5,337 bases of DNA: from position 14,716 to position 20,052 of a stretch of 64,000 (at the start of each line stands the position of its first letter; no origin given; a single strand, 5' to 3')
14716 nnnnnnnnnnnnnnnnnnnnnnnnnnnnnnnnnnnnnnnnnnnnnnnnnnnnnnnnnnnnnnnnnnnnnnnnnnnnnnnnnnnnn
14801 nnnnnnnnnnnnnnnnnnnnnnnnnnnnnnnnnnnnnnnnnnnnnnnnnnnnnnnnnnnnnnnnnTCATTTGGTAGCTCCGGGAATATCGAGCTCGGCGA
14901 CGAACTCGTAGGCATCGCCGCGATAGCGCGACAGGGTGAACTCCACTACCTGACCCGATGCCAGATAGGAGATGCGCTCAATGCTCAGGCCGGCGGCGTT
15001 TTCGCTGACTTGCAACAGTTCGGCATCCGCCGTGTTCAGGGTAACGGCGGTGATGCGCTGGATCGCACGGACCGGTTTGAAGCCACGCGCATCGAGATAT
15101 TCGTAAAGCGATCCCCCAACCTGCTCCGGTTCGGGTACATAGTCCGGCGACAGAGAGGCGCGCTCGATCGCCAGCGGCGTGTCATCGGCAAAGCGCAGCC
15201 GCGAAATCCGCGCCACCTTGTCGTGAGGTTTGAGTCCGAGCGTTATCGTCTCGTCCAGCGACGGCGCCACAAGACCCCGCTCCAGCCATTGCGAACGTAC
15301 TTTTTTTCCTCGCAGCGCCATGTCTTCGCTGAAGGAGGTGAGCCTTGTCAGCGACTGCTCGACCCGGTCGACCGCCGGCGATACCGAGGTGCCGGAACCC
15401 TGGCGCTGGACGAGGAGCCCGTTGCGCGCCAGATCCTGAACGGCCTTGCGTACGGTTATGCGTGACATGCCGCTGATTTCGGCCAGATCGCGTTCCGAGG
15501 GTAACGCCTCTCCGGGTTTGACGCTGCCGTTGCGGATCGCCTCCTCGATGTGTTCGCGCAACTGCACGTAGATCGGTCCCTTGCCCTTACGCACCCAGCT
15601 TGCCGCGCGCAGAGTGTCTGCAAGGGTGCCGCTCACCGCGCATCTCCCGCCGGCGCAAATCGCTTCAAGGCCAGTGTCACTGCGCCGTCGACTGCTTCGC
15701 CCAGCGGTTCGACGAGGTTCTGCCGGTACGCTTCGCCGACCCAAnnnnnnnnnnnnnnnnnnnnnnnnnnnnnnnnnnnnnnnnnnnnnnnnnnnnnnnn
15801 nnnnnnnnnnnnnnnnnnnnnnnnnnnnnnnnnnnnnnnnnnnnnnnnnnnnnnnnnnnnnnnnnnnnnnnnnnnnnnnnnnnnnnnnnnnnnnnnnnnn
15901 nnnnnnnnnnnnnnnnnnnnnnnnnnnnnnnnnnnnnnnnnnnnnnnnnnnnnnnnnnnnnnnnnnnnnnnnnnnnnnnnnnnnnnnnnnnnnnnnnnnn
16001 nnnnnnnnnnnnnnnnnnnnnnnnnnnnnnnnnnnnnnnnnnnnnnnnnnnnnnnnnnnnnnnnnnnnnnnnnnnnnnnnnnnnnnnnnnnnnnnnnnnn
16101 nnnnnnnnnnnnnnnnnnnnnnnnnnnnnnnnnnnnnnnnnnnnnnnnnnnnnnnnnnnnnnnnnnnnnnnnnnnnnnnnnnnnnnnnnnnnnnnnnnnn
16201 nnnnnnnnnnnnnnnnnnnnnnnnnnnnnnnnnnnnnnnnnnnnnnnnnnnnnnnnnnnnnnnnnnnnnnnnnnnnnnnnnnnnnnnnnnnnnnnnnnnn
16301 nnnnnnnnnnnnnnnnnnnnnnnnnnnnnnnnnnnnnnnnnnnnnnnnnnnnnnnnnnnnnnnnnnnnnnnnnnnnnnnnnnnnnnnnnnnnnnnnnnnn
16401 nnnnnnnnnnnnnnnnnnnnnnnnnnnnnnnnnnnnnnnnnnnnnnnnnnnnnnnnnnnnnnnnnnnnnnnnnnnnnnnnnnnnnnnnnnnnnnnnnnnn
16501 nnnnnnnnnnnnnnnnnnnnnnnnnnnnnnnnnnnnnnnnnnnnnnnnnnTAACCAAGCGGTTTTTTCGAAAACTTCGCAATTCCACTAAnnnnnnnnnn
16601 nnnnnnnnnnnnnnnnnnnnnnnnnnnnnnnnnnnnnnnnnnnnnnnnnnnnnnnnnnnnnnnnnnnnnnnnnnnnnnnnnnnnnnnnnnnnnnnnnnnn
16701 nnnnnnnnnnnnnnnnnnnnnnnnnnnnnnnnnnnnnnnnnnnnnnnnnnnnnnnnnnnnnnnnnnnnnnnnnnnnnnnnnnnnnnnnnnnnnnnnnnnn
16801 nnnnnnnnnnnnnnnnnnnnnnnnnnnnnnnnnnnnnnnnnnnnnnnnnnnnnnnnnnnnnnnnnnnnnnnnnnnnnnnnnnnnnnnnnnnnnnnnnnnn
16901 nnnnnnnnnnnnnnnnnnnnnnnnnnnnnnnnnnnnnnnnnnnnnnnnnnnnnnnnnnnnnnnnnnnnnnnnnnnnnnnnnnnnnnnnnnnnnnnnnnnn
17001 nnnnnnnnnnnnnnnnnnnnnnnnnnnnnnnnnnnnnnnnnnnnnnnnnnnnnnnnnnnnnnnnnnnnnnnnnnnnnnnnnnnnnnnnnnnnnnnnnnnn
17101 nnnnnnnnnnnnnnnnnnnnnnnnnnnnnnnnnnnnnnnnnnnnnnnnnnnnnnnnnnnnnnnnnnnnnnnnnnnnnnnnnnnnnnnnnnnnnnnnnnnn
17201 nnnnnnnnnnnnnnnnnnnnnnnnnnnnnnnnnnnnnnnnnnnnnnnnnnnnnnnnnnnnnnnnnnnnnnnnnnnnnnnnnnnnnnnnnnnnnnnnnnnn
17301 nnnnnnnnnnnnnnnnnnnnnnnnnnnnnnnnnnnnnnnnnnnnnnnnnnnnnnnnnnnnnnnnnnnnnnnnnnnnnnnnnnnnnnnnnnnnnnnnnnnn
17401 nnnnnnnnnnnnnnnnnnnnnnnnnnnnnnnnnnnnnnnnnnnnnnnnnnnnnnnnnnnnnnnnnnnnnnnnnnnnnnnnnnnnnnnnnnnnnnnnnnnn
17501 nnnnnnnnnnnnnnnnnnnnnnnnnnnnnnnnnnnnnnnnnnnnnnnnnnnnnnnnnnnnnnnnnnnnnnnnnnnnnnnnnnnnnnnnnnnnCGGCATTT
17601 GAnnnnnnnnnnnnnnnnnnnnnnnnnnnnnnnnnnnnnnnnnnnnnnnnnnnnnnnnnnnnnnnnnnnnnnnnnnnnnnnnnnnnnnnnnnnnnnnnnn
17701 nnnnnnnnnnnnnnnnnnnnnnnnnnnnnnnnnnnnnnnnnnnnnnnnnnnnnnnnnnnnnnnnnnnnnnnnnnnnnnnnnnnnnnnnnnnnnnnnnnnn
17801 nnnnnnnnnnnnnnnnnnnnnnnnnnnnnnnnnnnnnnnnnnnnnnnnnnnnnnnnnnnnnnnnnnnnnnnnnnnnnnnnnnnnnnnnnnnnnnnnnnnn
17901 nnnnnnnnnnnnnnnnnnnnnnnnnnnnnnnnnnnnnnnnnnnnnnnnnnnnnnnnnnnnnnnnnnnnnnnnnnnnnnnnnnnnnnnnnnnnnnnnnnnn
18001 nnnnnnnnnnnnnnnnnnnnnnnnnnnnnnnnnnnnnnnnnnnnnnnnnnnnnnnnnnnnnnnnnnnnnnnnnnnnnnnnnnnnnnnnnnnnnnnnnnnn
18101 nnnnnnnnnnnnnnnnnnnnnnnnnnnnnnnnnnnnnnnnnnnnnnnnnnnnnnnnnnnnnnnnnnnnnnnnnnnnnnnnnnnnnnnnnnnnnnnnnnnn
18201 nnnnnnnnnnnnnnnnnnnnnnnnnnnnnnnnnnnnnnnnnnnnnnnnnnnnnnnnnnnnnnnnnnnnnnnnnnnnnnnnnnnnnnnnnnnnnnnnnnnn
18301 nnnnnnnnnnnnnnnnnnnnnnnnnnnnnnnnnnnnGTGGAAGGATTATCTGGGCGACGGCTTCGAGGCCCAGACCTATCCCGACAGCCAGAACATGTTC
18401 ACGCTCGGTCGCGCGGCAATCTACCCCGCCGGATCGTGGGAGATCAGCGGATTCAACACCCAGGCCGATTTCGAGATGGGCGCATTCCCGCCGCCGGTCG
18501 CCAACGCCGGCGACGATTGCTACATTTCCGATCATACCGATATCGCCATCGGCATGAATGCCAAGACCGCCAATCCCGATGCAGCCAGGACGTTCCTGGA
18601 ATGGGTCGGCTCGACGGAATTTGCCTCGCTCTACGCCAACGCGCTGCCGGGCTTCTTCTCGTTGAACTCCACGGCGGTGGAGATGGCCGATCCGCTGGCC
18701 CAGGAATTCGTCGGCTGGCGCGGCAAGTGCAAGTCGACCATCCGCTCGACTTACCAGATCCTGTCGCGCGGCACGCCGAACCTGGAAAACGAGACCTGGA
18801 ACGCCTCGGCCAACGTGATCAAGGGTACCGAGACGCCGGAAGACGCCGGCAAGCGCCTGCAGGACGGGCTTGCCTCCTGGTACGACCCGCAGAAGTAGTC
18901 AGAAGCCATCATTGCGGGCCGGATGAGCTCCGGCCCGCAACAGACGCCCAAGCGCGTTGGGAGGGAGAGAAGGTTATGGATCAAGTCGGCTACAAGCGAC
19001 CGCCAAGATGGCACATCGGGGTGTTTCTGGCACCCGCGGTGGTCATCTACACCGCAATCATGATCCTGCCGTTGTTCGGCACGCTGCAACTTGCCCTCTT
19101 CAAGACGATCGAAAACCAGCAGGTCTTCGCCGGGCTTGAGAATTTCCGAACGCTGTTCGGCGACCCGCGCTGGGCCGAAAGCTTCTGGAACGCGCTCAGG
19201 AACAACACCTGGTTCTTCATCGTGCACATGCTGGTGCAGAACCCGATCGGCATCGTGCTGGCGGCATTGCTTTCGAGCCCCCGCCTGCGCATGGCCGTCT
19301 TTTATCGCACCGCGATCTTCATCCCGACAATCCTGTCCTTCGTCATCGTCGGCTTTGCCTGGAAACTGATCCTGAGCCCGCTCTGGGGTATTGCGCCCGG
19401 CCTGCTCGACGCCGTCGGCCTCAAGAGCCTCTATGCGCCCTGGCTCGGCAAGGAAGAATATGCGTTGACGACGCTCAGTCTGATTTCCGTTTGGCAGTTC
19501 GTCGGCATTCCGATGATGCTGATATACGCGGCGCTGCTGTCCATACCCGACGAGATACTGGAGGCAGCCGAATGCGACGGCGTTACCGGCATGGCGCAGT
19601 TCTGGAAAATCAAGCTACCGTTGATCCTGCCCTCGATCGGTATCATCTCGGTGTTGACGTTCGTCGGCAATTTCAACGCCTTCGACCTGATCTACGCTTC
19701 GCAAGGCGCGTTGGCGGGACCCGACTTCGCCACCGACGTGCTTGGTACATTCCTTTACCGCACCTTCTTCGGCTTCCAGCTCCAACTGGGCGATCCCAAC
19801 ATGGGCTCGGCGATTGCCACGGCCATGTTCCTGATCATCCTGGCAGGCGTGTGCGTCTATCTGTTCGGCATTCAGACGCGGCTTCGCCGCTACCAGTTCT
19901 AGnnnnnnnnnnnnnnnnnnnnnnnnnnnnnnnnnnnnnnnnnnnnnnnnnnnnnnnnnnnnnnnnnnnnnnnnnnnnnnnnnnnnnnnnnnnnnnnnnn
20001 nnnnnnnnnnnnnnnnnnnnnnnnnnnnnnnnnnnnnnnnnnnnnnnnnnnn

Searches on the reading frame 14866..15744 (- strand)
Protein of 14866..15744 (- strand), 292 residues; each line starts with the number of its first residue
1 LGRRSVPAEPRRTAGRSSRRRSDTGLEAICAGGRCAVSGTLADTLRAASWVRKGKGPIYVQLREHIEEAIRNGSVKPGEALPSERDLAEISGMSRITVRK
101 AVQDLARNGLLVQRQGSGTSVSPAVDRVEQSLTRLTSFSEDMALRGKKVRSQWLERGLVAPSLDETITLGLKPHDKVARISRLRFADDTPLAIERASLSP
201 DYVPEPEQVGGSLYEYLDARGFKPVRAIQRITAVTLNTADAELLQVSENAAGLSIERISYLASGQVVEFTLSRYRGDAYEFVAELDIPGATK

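Call 31: search_protein_families(library=pfam, proteins=[window:14866-15744:-])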
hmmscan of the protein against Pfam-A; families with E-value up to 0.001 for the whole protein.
window:14866-15744:- (292 aa): 4 families
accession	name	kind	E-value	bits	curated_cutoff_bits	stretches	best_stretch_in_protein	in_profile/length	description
PF07702.18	UTRA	-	5.9e-39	133.5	23.8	1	145-280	2-141/141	UTRA domain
PF00392.27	GntR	-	3.7e-18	65.4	27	1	59-121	2-64/64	Bacterial regulatory proteins, gntR family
PF13730.12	HTH_36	-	0.00013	22.1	25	1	75-111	19-55/55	Helix-turn-helix domain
PF13545.12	HTH_Crp_2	-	0.00035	20.9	27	0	83-114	24-55/70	Crp-like helix-turn-helix domain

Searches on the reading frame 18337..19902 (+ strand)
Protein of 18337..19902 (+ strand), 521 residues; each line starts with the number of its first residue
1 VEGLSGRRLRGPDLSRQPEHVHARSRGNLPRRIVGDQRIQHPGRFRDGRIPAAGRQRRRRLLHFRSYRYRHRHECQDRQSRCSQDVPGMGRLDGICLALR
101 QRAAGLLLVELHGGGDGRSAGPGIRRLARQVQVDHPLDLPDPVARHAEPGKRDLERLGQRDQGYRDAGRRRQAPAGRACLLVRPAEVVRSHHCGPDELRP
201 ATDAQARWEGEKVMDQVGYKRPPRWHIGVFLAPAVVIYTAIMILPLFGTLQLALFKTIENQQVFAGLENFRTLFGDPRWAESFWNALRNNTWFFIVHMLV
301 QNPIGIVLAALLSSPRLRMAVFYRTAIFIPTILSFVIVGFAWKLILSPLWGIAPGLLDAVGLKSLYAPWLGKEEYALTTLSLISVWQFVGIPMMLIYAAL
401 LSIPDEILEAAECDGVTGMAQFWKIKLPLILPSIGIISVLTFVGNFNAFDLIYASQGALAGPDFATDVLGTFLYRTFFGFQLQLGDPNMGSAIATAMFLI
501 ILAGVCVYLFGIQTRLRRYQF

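Call 9: search_protein_families(library=pfam, proteins=[window:18337-19902:+])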
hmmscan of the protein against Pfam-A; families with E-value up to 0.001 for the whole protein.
window:18337-19902:+ (521 aa): 1 family
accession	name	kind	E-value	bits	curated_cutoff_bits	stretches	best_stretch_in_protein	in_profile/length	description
PF00528.27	BPD_transp_1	-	3e-10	40.6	26.4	1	302-515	2-177/184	Binding-protein-dependent transport system inner membrane component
